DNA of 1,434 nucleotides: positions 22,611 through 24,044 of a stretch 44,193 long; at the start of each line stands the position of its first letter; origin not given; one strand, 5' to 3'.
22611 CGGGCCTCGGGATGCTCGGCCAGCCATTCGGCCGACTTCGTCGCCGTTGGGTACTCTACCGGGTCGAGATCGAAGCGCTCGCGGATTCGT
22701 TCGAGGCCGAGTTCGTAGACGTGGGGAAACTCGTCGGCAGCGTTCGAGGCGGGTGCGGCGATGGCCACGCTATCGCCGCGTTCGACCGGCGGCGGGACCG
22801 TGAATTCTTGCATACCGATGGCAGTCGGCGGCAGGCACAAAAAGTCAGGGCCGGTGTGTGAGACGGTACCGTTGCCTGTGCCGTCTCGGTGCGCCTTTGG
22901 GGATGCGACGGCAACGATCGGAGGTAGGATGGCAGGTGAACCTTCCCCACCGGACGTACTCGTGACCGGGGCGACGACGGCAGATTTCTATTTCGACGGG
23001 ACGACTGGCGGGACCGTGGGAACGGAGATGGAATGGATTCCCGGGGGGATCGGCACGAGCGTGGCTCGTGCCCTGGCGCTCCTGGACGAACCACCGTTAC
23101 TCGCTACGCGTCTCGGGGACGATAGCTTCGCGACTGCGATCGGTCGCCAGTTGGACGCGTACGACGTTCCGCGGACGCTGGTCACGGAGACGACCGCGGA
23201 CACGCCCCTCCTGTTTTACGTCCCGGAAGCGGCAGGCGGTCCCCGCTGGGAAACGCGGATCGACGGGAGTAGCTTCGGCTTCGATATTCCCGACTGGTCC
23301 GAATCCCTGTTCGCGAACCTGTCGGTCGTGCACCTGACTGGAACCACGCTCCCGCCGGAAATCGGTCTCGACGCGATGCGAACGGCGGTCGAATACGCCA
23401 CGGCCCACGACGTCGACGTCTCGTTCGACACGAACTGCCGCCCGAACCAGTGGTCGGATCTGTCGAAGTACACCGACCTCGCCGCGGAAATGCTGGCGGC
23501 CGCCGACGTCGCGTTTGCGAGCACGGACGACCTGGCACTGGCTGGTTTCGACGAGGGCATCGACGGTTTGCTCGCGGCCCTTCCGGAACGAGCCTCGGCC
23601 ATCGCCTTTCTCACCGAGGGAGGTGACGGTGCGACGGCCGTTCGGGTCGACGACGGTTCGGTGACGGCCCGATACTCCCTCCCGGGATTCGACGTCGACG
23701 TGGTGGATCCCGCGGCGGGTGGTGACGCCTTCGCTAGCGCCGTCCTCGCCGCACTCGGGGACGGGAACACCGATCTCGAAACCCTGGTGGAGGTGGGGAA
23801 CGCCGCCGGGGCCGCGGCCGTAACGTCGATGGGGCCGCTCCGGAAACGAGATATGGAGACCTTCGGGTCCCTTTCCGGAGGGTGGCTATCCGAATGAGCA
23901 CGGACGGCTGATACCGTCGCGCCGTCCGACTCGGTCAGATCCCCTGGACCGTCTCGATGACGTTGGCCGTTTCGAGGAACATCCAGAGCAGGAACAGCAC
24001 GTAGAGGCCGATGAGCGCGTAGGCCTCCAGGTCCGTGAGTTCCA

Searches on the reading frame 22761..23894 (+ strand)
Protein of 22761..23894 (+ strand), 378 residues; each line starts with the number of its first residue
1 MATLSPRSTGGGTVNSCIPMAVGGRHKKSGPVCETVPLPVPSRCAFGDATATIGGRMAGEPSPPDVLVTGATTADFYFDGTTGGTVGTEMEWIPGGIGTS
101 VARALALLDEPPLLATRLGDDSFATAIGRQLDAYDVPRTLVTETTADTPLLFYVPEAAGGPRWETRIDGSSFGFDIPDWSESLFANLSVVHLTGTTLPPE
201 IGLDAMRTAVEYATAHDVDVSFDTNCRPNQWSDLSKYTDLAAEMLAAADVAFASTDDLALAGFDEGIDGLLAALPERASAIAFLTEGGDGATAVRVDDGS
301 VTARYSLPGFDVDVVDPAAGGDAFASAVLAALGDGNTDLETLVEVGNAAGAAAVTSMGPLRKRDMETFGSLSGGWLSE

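Call 64: search_protein_families(library=pfam, proteins=[window:22761-23894:+], max_evalue=0.00001)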
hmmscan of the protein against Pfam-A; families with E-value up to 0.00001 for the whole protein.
window:22761-23894:+ (378 aa): 1 family
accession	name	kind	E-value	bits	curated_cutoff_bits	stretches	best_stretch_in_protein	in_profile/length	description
PF00294.29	PfkB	-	3e-29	102.8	25.8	1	65-359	3-295/302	pfkB family carbohydrate kinase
